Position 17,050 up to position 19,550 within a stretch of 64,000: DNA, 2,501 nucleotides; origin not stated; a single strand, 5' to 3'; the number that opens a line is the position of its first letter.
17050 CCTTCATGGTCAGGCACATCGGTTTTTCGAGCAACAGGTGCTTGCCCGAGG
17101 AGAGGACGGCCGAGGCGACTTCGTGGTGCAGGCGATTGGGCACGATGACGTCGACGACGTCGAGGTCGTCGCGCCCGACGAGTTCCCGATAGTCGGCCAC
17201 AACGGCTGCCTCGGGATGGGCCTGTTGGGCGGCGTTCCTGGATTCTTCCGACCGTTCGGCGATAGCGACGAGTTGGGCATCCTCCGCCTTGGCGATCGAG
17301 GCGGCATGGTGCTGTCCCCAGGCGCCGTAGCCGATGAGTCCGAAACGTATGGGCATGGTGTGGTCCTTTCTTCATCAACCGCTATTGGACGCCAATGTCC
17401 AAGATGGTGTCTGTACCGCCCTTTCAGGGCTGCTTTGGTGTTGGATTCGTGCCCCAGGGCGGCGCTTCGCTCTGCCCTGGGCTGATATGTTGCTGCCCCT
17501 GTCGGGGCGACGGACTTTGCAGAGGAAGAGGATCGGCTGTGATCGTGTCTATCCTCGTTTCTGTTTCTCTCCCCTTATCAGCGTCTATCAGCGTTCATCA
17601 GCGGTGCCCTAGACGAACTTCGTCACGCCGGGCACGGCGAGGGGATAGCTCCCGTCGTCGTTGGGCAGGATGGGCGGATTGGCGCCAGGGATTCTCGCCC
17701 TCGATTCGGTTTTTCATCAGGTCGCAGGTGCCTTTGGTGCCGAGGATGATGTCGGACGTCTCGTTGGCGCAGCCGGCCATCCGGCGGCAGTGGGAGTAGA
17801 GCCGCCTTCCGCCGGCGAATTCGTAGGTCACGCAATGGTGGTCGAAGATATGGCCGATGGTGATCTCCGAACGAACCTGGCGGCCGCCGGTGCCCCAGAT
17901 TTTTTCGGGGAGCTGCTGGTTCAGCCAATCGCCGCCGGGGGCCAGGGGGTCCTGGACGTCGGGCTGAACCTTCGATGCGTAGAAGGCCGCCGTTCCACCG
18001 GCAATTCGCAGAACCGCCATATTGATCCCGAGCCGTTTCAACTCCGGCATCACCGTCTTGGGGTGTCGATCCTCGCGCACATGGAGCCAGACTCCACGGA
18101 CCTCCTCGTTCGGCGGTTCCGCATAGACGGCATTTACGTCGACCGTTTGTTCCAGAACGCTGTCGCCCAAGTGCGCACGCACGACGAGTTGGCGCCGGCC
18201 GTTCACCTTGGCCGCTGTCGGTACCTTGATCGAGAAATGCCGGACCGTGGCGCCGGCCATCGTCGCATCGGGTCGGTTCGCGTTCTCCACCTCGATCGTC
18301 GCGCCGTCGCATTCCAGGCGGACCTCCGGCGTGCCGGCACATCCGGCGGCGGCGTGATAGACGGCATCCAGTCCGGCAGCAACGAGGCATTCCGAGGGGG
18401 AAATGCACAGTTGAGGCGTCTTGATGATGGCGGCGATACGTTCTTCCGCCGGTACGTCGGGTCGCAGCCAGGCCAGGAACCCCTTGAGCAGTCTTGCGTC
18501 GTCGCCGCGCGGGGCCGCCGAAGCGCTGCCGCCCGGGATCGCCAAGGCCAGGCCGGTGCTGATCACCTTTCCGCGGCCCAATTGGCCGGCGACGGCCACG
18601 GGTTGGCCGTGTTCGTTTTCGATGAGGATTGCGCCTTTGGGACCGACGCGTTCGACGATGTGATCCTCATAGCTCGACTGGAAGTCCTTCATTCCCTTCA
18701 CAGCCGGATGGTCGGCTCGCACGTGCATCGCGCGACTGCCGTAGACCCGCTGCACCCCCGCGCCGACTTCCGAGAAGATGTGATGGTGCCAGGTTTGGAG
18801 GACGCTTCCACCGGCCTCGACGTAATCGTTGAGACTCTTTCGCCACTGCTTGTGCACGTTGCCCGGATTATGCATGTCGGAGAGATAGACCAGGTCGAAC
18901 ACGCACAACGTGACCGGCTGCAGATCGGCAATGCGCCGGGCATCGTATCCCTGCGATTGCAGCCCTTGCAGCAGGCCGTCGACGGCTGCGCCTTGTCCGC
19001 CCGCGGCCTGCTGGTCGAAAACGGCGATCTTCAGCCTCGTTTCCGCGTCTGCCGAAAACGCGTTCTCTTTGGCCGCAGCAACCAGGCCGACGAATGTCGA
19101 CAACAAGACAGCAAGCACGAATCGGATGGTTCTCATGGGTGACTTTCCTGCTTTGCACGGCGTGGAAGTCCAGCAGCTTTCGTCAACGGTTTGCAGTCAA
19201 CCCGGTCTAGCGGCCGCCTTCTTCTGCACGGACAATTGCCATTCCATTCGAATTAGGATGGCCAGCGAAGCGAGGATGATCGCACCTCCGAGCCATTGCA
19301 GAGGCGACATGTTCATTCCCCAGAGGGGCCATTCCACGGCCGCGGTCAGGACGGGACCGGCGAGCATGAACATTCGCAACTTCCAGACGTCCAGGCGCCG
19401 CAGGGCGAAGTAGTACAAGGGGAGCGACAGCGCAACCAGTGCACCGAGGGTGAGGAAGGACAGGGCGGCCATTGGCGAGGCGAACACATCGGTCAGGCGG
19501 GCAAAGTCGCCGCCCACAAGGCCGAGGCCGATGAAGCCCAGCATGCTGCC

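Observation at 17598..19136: Chimeric ORF: ThuA-like + truncated GHL10 start fused in-frame to a decayed Gfo/Idh/MocA C-terminus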

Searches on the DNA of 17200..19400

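Call 54: search_rna_families(source=window, start=17200, end=19400, threshold=evalue, max_evalue=1)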
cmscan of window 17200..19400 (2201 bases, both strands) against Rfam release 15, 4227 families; matches with E-value up to 1: 1.
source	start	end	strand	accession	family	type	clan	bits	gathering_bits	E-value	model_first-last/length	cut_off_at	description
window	17447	17533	+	RF01740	gyrA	Cis-reg;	-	17.4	45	0.72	1-88/88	no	gyrA RNA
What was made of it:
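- Tried and rejected: An Rfam scan of 17200-19400 gave only a sub-threshold chance hit (call 54).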
